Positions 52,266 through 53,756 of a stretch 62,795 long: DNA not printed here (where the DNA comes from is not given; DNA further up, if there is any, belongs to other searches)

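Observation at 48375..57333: Seven-gene co-directional operon of nucleotide-acting enzymes, an HNH nuclease and two unrecognisable proteins on a tRNA-integrated island: candidate undescribed defence or toxin system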

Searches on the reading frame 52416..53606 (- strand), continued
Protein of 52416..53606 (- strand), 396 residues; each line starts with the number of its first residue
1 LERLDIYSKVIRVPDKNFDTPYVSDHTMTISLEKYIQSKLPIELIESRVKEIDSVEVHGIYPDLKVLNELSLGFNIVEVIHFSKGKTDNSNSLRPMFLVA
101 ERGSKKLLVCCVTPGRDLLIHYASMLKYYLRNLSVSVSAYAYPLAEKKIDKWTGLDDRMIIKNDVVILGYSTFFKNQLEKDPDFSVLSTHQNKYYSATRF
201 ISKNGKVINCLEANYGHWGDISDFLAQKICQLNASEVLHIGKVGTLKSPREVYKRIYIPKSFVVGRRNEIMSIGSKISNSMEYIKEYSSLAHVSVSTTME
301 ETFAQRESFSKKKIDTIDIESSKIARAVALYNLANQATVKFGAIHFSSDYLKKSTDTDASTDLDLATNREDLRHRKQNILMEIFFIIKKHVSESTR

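Call 92: get_annotated_region(hit=H18, flank=6000)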
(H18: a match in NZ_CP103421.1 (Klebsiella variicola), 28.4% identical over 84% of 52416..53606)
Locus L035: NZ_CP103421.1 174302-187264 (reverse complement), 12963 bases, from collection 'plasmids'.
description: Klebsiella variicola strain KV1 plasmid unnamed1, complete sequence
organism: Klebsiella variicola (NCBI taxid 244366)
taxonomy: Bacteria; Pseudomonadota; Gammaproteobacteria; Enterobacterales; Enterobacteriaceae; Klebsiella; Klebsiella variicola
host: -; source: banana,Cell culture,banana with sheath rot; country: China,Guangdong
typing (MOB-suite, as given by PLSDB): conjugative; replicon IncFIB; relaxase MOBH,MOBP; mating-pair formation MPF_F
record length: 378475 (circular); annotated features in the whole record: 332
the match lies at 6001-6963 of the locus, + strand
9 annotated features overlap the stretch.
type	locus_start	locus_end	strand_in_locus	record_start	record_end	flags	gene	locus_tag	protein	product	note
CDS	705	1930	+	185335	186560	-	-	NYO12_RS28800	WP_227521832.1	IS3 family transposase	-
CDS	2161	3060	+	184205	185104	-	-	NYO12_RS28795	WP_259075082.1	RepB family plasmid replication initiator protein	GO:0006270 - DNA replication initiation [Evidence IEA]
CDS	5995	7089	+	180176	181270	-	-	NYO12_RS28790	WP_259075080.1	hypothetical protein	-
CDS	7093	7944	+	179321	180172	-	-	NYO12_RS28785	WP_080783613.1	DMT family transporter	GO:0055085 - transmembrane transport [Evidence IEA]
CDS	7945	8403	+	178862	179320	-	-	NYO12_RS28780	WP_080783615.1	NUDIX domain-containing protein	-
CDS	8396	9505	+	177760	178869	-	-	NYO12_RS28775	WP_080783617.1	DegT/DnrJ/EryC1/StrS aminotransferase family protein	-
CDS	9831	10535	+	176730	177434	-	-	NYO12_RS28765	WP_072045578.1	IS6 family transposase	-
CDS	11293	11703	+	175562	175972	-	-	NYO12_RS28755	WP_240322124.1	Tn3 family transposase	GO:0006313 - DNA transposition [Evidence IEA]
CDS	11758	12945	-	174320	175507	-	malE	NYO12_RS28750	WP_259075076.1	maltose/maltodextrin ABC transporter substrate-binding protein MalE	GO:0008643 - carbohydrate transport [Evidence IEA]; GO:0055085 - transmembrane transport [Evidence IEA]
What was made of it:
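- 52419..53591 (-): Module A, 1181-aa protein, C-terminal 'X' domain (residues ~791-1181). An unnamed family of ~390 aa; nucleosidase-like by motif order only. One relative is in a Klebsiella plasmid operon with a NUDIX gene (call 92).
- A stand-alone relative of the C-terminal domain lies in a Klebsiella operon with a transporter, a NUDIX gene and a DegT aminotransferase gene (call 92).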
